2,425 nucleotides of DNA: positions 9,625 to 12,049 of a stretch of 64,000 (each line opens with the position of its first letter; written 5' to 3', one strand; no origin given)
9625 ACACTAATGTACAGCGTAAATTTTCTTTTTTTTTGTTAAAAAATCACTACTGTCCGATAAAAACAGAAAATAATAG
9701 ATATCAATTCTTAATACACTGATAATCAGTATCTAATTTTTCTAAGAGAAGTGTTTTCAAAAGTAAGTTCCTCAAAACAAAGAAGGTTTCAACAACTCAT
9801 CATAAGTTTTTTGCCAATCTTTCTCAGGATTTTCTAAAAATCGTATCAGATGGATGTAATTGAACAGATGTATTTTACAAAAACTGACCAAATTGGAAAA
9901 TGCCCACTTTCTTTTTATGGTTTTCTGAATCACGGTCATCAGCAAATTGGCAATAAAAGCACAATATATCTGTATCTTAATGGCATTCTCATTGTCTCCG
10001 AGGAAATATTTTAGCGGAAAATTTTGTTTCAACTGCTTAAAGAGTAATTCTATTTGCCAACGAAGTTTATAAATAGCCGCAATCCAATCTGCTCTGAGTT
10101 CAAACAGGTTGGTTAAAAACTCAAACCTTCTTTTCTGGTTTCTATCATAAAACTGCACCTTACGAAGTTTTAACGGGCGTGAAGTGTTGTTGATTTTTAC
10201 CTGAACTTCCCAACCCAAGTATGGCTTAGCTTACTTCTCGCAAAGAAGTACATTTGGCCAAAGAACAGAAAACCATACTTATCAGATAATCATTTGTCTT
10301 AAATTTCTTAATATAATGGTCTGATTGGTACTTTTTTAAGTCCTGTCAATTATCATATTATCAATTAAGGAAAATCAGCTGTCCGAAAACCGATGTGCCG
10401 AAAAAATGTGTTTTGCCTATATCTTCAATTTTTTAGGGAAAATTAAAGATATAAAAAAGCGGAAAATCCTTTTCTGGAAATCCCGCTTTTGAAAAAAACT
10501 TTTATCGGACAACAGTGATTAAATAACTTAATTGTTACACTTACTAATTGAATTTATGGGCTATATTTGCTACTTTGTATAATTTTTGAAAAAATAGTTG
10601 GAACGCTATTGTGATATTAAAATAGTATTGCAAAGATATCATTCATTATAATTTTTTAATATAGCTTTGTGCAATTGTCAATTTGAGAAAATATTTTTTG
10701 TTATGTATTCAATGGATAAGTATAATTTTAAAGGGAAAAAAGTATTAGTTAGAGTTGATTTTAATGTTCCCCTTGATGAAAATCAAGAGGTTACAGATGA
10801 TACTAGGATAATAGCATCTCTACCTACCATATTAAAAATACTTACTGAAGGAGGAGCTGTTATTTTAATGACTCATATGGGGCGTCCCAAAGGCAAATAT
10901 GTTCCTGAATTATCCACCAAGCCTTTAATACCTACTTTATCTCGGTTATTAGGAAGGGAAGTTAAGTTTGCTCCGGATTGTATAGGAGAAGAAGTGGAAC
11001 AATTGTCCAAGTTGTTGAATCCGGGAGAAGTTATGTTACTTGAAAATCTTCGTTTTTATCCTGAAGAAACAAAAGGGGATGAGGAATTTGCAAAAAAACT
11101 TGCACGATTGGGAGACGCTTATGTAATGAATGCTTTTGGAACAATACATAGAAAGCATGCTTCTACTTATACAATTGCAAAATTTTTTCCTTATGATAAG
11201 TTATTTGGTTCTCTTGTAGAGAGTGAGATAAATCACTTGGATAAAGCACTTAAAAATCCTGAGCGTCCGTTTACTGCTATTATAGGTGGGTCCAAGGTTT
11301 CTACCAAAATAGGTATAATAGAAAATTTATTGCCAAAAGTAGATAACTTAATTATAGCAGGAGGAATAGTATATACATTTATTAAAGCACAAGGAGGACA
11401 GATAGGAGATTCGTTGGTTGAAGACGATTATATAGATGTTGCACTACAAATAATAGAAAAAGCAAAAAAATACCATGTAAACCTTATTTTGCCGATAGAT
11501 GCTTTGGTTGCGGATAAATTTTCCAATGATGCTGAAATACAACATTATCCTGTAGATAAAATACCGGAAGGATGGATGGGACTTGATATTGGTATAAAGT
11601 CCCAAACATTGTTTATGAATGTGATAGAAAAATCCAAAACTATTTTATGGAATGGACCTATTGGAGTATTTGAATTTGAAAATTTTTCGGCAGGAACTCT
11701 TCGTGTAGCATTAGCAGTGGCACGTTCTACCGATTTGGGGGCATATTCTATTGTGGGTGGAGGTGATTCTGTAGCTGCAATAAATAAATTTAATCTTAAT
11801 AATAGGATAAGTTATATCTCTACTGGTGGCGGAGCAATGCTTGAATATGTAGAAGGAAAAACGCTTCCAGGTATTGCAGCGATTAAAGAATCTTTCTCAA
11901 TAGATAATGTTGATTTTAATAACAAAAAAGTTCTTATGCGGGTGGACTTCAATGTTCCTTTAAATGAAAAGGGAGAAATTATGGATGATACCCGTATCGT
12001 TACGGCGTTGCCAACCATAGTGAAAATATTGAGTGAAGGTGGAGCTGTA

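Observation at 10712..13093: Two complete, diverged phosphoglycerate kinases fused head-to-tail in one ORF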

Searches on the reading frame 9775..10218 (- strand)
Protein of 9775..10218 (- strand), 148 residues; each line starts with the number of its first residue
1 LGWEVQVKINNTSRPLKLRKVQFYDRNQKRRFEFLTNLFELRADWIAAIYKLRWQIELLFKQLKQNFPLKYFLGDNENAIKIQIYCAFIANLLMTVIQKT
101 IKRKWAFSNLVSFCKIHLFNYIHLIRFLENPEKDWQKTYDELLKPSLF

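Call 57: search_protein_families(library=pfam, proteins=[window:9775-10218:-], max_evalue=0.001)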
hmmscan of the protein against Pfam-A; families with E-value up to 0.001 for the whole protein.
window:9775-10218:- (148 aa): 1 family
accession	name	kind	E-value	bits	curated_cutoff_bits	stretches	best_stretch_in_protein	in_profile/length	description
PF01609.27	DDE_Tnp_1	-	1.3e-09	38.5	23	1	10-90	117-197/200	Transposase DDE domain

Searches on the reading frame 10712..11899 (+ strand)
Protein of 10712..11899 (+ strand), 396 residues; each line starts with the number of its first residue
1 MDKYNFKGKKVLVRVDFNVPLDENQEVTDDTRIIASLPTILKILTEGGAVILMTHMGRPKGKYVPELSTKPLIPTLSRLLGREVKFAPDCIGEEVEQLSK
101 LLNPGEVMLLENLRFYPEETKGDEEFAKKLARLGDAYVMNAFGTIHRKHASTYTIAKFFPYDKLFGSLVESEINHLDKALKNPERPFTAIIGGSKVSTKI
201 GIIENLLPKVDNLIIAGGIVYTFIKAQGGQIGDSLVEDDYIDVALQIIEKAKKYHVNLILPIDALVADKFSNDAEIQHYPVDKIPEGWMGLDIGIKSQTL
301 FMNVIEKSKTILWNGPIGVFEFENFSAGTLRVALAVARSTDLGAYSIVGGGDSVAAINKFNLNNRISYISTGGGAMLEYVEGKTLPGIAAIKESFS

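Call 25: search_protein_representatives(protein=window:10712-11899:+)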
Query: 396 residues. Proteins with E-value up to 0.001 (for the whole library): 28974; up to 1e-10: 16517; up to 1e-30: 5401. The best 150 are listed.
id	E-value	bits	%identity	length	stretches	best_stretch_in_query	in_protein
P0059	0.0e+00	1084.8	61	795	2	2-393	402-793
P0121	2.3e-195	665.4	54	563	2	1-393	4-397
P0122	4.6e-193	657.9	44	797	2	5-392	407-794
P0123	4.3e-183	625.1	53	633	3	122-393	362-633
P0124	1.4e-179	613.5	56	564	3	123-392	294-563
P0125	7.0e-138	476.3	56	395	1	3-392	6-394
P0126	2.4e-135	467.9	37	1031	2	3-391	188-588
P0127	1.2e-134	465.7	56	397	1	4-392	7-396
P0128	2.8e-134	464.4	55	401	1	5-392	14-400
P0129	3.9e-130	450.7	56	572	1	5-392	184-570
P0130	2.1e-126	438.5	52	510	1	3-391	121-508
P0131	2.7e-125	434.8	31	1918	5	2-392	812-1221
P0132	5.3e-125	433.9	51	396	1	3-391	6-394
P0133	3.8e-124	431.0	53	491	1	5-394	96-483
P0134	4.9e-124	430.7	53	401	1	5-392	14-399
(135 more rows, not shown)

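Call 27: list_cluster_members(proteins=[P0125, P0127, P0128, P0132, P0122, P0126, P0059, P0002, P0013, P0005])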
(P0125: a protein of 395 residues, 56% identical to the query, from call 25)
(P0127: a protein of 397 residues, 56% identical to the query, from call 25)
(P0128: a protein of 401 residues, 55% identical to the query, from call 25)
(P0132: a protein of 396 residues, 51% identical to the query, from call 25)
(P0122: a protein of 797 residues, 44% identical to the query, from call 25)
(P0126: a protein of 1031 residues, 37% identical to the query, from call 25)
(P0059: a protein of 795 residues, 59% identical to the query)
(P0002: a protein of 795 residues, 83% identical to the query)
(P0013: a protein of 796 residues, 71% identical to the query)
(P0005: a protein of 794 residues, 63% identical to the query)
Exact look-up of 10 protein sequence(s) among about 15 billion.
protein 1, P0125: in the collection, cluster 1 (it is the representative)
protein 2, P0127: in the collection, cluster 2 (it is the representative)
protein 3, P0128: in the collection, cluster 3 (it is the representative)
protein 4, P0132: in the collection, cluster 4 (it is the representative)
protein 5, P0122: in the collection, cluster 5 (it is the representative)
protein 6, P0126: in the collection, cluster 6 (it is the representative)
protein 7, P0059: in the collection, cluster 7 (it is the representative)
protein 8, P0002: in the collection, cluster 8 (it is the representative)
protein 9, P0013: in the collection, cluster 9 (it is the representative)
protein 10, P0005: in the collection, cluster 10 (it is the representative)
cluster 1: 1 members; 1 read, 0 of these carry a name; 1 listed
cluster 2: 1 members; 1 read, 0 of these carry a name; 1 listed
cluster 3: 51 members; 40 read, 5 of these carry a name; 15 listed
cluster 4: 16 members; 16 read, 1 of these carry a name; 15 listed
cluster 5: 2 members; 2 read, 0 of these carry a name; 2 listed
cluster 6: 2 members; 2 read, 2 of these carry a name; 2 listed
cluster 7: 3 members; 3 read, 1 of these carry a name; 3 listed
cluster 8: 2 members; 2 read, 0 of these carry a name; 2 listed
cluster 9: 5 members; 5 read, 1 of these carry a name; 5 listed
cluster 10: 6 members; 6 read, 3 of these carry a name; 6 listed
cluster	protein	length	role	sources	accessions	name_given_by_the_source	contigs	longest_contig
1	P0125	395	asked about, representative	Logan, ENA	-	-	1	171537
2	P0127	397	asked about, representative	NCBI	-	-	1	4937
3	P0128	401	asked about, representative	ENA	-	-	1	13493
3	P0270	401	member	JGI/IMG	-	phosphoglycerate kinase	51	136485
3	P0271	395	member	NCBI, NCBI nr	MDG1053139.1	MAG: phosphoglycerate kinase [Flavobacteriaceae bacterium] | phosphoglycerate kinase [Flavobacteriaceae bacterium]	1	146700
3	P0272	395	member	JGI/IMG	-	phosphoglycerate kinase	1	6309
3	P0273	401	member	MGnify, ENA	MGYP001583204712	FL=1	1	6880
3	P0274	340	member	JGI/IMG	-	phosphoglycerate kinase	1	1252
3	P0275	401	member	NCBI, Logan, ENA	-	-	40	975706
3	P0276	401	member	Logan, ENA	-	-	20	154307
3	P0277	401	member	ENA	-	-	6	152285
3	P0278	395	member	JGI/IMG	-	-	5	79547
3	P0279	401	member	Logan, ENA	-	-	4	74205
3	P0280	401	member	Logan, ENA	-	-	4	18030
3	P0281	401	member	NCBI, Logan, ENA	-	-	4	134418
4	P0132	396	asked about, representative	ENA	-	-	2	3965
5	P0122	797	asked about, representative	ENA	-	-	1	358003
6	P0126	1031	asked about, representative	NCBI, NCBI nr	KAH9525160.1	phosphoglycerate kinase [Bulinus truncatus]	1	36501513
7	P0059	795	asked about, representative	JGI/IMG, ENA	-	-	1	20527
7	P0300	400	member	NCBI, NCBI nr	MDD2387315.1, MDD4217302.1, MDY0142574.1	MAG: phosphoglycerate kinase [Bacteroidales bacterium] | phosphoglycerate kinase [Bacteroidales bacterium]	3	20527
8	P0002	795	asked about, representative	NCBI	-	-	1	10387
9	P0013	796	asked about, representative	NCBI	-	-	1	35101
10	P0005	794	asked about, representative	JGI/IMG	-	-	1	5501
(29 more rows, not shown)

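Call 45: find_encoding_contigs(protein=P0122, flank=8000, max_places=2)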
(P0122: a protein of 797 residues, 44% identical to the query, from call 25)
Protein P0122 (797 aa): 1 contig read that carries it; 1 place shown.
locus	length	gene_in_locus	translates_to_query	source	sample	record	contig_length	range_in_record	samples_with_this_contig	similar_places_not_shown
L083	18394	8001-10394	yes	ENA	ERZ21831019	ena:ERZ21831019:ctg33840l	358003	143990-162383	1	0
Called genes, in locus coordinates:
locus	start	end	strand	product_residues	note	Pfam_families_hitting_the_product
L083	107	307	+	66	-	-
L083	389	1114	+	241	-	PF03591:AzlC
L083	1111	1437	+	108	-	PF05437:AzlD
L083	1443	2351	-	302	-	PF00892:EamA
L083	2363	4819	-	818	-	PF00912:Transgly, PF00905:Transpeptidase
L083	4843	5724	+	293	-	PF01513:NAD_kinase, PF20143:NAD_kinase_C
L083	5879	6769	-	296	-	PF01509:TruB_N, PF16198:TruB_C_2 (weak), PF09142:TruB_C (faint)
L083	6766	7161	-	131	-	PF02033:RBFA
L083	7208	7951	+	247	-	PF13489:Methyltransf_23 (weak), PF13847:Methyltransf_31 (faint), PF08241:Methyltransf_11 (weak), PF13649:Methyltransf_25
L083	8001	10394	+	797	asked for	PF00162:PGK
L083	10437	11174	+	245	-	PF00121:TIM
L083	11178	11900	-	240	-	PF12773:DZR (weak), PF13453:Zn_ribbon_TFIIB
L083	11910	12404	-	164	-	PF01252:Peptidase_A8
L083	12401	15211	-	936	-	PF00133:tRNA-synt_1, PF01406:tRNA-synt_1e (faint), PF09334:tRNA-synt_1g, PF01921:tRNA-synt_1f (weak), PF08264:Anticodon_1, PF06827:zf-FPG_IleRS (weak)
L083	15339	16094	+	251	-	PF13489:Methyltransf_23 (weak), PF08241:Methyltransf_11, PF13649:Methyltransf_25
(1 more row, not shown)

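Call 57: search_protein_families(library=pfam, proteins=[window:10712-11899:+], max_evalue=0.001)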
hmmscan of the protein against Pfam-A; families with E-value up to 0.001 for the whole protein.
window:10712-11899:+ (396 aa): 1 family
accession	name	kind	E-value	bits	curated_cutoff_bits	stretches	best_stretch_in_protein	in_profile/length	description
PF00162.24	PGK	-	6e-156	519.6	27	1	1-383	1-379/379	Phosphoglycerate kinase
